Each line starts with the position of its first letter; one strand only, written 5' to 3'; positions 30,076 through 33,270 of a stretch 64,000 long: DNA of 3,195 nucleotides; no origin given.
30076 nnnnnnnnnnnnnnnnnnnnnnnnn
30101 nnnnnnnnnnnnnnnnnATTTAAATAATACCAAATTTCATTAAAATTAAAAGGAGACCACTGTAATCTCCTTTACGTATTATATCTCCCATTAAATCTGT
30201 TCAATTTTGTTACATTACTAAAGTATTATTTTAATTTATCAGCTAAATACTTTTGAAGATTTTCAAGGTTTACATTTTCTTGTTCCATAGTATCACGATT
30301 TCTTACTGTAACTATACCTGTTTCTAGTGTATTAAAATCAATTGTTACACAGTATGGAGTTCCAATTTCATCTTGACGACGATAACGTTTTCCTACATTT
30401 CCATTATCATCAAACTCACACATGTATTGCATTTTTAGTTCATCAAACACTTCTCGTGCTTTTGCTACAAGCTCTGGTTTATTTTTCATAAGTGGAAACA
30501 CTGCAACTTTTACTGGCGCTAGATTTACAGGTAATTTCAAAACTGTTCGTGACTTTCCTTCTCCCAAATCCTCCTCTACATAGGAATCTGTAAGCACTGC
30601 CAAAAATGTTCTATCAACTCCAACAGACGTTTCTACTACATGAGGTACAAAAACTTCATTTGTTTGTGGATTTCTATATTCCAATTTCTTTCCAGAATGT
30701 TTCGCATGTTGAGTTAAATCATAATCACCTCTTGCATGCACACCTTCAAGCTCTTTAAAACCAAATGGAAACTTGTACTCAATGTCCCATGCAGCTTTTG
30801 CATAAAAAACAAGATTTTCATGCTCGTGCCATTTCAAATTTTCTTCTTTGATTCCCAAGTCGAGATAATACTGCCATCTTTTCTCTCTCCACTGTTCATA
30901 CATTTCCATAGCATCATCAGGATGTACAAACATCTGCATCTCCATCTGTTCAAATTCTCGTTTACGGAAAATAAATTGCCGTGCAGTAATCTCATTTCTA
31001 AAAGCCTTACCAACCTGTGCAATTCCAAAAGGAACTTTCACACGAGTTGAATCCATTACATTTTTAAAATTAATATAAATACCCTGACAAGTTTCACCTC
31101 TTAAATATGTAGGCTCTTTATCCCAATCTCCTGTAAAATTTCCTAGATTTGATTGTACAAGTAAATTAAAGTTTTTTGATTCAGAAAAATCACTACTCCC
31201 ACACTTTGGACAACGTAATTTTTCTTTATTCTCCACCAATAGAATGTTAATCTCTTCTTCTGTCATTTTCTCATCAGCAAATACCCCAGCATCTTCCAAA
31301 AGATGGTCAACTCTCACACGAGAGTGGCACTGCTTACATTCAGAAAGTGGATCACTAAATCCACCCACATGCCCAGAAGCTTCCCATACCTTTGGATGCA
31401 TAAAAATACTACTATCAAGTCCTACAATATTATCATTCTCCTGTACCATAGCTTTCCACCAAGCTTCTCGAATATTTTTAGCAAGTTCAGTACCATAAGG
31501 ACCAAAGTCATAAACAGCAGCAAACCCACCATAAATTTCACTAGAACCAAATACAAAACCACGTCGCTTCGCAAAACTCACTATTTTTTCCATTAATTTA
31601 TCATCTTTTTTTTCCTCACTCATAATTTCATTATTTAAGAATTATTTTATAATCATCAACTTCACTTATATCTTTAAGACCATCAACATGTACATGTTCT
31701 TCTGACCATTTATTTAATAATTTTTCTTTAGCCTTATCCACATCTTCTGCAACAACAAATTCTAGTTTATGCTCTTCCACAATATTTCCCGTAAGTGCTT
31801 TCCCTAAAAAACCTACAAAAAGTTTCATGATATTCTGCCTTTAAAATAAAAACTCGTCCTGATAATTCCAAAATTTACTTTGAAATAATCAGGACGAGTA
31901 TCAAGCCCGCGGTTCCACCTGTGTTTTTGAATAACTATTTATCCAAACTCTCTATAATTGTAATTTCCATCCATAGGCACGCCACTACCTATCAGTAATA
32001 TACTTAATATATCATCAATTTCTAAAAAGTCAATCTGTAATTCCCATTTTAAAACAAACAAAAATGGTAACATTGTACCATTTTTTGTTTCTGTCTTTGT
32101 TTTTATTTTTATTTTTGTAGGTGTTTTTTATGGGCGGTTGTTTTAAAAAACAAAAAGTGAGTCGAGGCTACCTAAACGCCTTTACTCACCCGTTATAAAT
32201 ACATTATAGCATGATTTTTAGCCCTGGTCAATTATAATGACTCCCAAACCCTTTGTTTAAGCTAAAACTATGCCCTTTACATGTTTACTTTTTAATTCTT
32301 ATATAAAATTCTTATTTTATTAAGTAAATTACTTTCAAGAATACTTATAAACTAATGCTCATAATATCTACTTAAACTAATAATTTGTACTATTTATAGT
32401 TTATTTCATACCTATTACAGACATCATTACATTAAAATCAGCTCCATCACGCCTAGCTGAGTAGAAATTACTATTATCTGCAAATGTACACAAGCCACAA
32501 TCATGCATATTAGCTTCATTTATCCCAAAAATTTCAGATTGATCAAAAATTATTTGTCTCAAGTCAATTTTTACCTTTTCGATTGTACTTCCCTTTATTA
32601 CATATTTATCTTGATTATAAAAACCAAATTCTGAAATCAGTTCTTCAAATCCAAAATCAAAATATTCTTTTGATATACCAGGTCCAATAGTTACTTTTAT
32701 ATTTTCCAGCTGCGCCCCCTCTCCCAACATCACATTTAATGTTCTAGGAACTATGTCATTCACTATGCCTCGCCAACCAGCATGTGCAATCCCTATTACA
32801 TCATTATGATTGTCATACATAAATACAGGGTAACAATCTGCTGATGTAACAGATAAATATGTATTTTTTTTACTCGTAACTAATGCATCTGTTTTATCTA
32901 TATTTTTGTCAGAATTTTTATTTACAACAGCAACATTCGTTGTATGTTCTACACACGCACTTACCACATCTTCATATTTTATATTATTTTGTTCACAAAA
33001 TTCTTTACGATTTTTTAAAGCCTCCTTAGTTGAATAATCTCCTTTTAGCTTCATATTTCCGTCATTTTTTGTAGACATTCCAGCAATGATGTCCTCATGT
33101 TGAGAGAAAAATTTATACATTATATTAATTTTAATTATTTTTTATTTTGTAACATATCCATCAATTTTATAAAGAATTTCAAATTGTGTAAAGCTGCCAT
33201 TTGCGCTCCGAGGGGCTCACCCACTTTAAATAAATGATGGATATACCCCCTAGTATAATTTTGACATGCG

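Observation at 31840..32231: T-box riboswitch with its own promoter controlling the glycyl-tRNA synthetase operon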

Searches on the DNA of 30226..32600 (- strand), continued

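Call 60: search_with_rna_model(model_id=R1, sources=[L081, L082, L083, L084, L085, L086, L087, L088, L089, L090, L091, L092, L093, L094, L095, L096, L097, L098, L099, L100, L101, L102, L103, L104, L105, L106, L107, L108, L109, L110, L111, L112, L113, L114, L115, L116, L117, L118, L119, L120, L121, L122, L123, L124, L125, L126, L127, L128, L129, L130, L131, L132, L133, L134, L135, L136, L137, L138, L139, L140, L141, L142, L143, L144, L145, L146, L147, L148, L149, L150, L151, L152, L153, L154, L155, L156, L157, L158, L159, L160], max_evalue=0.01, make_alignment=true)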
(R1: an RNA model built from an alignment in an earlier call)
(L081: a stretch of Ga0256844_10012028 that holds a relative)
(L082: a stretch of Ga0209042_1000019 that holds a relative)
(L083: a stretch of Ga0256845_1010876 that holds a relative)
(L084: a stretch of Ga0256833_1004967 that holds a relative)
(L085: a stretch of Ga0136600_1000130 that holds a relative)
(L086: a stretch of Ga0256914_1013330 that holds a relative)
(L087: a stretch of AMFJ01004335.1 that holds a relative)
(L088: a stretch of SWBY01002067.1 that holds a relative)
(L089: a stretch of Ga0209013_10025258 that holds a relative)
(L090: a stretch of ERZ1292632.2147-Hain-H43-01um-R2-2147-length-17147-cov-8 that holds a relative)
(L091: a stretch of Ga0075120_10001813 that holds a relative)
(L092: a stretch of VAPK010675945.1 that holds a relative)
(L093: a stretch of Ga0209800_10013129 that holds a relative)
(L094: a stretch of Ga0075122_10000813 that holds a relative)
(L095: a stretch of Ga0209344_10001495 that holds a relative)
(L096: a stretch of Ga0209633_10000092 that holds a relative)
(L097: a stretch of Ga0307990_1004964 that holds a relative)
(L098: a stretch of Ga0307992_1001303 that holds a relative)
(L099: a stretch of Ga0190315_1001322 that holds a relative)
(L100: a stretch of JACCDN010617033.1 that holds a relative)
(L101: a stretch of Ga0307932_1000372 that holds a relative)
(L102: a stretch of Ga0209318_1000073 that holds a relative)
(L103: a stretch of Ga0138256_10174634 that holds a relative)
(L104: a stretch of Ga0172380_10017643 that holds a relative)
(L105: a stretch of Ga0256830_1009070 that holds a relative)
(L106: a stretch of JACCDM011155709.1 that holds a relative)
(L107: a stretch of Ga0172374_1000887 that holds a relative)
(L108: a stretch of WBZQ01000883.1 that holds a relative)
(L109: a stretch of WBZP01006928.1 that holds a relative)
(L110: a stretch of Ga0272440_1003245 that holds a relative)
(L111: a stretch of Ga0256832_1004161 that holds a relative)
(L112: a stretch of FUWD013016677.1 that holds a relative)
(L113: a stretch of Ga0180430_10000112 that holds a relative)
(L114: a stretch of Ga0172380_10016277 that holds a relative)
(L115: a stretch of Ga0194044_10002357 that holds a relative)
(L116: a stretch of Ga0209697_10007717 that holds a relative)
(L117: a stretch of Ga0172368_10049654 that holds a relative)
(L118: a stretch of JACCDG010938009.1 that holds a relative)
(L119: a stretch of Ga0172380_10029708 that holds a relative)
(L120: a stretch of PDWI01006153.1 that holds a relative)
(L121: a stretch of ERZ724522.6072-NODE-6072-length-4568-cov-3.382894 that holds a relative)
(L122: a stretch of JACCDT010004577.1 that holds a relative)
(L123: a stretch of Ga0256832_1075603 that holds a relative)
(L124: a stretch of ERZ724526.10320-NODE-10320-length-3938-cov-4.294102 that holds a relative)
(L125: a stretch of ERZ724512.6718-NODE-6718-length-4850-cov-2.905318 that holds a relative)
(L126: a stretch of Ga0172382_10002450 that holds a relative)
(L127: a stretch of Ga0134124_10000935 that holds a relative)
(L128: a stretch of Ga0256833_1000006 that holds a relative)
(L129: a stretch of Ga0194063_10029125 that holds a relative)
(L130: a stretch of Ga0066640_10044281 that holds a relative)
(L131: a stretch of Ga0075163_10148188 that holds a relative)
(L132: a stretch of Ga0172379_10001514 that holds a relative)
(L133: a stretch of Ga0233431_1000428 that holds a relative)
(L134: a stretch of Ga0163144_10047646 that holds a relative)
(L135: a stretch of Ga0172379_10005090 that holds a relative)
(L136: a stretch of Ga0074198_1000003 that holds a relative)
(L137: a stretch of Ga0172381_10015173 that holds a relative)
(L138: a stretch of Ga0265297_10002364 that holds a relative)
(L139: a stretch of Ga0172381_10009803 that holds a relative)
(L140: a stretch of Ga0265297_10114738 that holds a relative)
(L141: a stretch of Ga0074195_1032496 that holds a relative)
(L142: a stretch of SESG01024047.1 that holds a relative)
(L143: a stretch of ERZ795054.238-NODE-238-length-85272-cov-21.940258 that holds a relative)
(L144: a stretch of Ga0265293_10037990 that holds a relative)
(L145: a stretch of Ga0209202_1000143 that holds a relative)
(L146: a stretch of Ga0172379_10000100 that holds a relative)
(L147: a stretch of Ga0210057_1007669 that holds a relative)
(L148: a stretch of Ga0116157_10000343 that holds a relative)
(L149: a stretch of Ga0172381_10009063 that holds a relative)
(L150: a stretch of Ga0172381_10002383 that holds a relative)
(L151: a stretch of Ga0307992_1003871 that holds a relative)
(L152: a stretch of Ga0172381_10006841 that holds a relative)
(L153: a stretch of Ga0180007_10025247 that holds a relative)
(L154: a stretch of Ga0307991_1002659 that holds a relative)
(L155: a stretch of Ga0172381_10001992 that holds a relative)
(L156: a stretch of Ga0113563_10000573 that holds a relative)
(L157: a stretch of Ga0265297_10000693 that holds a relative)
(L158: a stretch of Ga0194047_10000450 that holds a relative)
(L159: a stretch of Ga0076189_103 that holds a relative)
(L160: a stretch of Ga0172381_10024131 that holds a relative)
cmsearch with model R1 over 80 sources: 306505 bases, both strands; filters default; matches with E-value up to 0.01: 19.
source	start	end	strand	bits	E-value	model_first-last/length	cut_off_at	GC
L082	1203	1313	+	80.9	9.9e-16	1-109/109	no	0.41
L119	1277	1376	+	70.8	2e-13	1-109/109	no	0.49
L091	1257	1357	+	69.6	3.8e-13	1-109/109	no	0.48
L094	1257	1357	+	69.6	3.8e-13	1-109/109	no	0.48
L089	1135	1240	+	65.8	2.7e-12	1-109/109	no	0.42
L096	1221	1327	+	62.2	1.8e-11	1-109/109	no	0.42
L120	1346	1441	+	62.1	1.9e-11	1-109/109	no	0.55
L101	1175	1283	+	60.2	5e-11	1-109/109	no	0.4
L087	1312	1438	+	59.5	7.3e-11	1-109/109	no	0.5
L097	722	839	+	57.1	2.6e-10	1-109/109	no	0.41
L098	1304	1421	+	57.1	2.6e-10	1-109/109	no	0.41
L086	908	1009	+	55.1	7.2e-10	1-109/109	no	0.48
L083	1304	1402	+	54.7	8.9e-10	1-109/109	no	0.39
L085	1236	1377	+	53.1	2.1e-09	1-109/109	no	0.4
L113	1302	1401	+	52.5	2.9e-09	1-109/109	no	0.5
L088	185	326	+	49.9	1.1e-08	1-109/109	no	0.39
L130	819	935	+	44.8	1.6e-07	1-109/109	no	0.46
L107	1302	1425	+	39.6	2.5e-06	1-109/109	no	0.48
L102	730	866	+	35.6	2e-05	1-109/109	no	0.52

Alignment A6: 19 matches aligned to the model, 245 columns, each read 5' to 3' on its own strand. Consensus structure (alignment columns), stored with it:
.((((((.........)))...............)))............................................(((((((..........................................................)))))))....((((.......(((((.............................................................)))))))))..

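Call 62: search_with_rna_model(model_id=R1, sources=[L012, L023, L033, L060, L119, L089, L120, L101, L097, L086, L083, L085, L113, L088, L130, L107], max_evalue=0.001, make_alignment=true)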
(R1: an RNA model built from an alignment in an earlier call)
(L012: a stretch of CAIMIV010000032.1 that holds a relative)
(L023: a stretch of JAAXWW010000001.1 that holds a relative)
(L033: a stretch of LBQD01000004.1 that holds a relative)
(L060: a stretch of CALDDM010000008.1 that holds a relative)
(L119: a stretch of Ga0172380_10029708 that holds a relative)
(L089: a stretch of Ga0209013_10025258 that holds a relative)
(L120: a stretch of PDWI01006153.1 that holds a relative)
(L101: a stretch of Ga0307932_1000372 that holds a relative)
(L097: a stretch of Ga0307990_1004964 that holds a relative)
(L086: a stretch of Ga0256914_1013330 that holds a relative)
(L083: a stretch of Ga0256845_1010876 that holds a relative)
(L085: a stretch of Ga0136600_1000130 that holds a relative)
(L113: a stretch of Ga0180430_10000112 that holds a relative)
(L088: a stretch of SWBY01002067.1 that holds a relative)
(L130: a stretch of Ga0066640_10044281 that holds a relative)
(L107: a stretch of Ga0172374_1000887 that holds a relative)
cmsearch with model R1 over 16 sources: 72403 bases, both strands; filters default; matches with E-value up to 0.001: 16.
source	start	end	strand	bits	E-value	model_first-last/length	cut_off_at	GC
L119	1277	1376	+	70.8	4.7e-14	1-109/109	no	0.49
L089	1135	1240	+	65.8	6.4e-13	1-109/109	no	0.42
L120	1346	1441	+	62.1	4.5e-12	1-109/109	no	0.55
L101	1175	1283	+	60.2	1.2e-11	1-109/109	no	0.4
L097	722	839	+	57.1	6.1e-11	1-109/109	no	0.41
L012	2349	2446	+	56.6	7.8e-11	1-109/109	no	0.54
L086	908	1009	+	55.1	1.7e-10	1-109/109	no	0.48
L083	1304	1402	+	54.7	2.1e-10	1-109/109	no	0.39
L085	1236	1377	+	53.1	4.9e-10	1-109/109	no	0.4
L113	1302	1401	+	52.5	6.9e-10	1-109/109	no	0.5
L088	185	326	+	49.9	2.6e-09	1-109/109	no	0.39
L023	2699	2796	+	49.5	3.2e-09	1-109/109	no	0.53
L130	819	935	+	44.8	3.9e-08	1-109/109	no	0.46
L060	2830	2945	+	43.2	8.6e-08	1-109/109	no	0.52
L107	1302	1425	+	39.6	5.9e-07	1-109/109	no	0.48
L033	2230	2366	+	35.6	4.8e-06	1-109/109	no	0.52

Alignment A7: 16 matches aligned to the model, 232 columns, each read 5' to 3' on its own strand. Consensus structure (alignment columns), stored with it:
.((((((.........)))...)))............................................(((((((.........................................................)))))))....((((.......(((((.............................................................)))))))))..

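Call 70: search_rna_families(source=L047, start=2200, end=2460, threshold=evalue, max_evalue=0.01, show_alignments=1)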
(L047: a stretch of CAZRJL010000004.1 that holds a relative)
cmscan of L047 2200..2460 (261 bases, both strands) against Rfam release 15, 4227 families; matches with E-value up to 0.01: 1.
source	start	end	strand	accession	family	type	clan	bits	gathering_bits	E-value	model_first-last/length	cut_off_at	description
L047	2281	2393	+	RF00230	T-box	Cis-reg; leader;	-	46.9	93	1.5e-09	1-219/219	no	T-box leader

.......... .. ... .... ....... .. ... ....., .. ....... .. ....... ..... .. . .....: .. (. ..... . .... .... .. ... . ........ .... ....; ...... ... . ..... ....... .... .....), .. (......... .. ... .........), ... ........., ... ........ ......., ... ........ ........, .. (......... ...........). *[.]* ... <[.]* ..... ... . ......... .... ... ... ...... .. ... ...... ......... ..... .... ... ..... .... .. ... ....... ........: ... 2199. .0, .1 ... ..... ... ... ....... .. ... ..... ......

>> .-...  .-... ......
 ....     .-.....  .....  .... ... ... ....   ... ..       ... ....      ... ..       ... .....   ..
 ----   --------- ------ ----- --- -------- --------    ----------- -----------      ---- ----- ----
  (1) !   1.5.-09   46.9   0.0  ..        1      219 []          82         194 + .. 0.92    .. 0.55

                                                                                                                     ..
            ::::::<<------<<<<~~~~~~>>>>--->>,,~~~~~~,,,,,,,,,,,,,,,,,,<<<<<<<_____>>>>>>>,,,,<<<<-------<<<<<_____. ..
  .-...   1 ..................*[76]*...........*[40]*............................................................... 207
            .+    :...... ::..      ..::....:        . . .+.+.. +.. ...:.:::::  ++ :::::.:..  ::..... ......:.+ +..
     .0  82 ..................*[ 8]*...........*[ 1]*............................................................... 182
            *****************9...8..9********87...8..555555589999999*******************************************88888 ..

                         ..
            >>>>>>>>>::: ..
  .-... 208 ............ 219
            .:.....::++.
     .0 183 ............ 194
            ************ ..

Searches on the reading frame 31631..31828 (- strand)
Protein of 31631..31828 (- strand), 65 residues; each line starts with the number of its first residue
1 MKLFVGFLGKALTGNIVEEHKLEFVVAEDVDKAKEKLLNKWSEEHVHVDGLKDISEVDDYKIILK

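Call 9: search_protein_families(library=pfam, proteins=[window:31631-31828:-], max_evalue=0.01)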
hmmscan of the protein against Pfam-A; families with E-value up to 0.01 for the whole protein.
window:31631-31828:- (65 aa): 1 family
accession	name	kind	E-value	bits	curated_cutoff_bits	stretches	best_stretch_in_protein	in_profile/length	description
PF07566.17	DUF1543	-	8.8e-10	38.7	22.9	1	17-63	3-51/52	Domain of Unknown Function (DUF1543)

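Call 51: search_solved_structures(query=window:31631-31828:-, max_evalue=1, show_alignments=1)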
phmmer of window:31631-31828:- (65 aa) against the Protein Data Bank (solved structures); distinct sequences matched with E-value up to 1: 1.
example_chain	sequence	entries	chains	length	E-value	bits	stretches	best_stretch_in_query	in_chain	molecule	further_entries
2qsd_A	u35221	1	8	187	0.00072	23.3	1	2-64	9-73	Uncharacterized conserved protein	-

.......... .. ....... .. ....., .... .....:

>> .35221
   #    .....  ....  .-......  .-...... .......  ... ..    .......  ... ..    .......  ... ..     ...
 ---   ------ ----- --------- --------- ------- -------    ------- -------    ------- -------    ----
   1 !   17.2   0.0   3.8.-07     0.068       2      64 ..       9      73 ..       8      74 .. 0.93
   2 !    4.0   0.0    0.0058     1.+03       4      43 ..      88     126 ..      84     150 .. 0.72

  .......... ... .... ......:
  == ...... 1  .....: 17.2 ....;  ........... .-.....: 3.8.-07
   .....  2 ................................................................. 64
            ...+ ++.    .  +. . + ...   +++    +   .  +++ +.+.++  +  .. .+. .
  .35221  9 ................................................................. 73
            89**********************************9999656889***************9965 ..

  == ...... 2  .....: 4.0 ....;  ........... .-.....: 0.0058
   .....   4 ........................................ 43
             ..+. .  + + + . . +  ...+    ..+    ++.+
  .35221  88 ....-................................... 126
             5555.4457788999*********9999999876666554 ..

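Call 52: search_protein_families(library=ncbifam, proteins=[window:31631-31828:-], max_evalue=0.01)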
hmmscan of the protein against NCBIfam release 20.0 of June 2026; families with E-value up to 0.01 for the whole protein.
window:31631-31828:- (65 aa): 0 families

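Call 55: find_homologous_proteins(query=window:31631-31828:-, max_evalue=0.001)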
Query window:31631-31828:- (65 aa): 1 proteins with E <= 0.001 among 1 candidates.
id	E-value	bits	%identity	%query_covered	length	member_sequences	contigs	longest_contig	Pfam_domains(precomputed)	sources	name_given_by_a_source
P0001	7.5e-34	132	100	100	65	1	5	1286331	PF07566.18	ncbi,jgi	ncbi:MAG: DUF1543 domain-containing protein [Candidatus Moraniibacteriota bacterium]|jgi:uncharacter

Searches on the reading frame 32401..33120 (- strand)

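Call 9: search_protein_families(library=pfam, proteins=[window:32401-33120:-], max_evalue=0.01)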
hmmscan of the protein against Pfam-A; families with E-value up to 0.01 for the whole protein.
window:32401-33120:- (239 aa): 1 family
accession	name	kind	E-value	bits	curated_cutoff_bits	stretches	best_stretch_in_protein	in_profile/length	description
PF02578.20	Cu-oxidase_4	-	5.3e-49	167.2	22.9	1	22-236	16-237/238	Multi-copper polyphenol oxidoreductase laccase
